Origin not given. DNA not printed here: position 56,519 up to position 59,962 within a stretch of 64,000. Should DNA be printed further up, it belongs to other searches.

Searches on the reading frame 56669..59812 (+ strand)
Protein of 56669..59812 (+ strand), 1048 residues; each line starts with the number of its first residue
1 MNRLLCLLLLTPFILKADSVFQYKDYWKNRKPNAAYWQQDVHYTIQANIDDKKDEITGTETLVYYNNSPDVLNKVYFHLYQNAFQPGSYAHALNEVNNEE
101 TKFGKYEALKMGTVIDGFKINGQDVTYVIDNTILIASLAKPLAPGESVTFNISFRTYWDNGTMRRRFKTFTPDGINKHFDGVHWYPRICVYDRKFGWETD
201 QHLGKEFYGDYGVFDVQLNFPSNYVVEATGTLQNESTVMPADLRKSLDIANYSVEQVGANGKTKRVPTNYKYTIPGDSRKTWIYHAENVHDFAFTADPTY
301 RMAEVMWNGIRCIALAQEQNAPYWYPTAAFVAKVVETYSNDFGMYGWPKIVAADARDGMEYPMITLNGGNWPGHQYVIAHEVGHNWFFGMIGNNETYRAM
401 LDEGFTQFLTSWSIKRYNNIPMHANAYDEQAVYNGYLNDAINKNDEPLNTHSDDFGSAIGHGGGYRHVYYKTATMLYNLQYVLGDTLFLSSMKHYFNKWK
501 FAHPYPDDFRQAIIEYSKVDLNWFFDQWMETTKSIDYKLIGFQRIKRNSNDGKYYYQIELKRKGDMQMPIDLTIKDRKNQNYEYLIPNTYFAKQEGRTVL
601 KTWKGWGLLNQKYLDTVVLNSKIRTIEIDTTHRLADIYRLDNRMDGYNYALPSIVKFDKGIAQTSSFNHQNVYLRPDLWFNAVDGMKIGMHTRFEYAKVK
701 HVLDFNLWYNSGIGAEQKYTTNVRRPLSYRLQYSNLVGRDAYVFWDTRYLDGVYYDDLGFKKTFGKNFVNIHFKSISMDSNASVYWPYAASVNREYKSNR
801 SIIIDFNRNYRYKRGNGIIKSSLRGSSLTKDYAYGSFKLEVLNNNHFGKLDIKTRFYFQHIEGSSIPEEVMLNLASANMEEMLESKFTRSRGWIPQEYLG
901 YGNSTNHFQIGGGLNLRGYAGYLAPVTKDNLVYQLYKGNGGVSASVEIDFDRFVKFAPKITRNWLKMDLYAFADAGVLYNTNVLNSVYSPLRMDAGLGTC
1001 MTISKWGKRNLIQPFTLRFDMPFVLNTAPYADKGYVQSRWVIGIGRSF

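Call 24: search_protein_families(library=pfam, proteins=[window:56669-59812:+], max_evalue=0.00001)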
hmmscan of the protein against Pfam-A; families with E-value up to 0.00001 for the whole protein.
window:56669-59812:+ (1048 aa): 1 family
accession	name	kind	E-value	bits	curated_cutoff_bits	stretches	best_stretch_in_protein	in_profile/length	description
PF01433.26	Peptidase_M1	-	4.5e-17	62.8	27.7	1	374-528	67-218/218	Peptidase family M1 domain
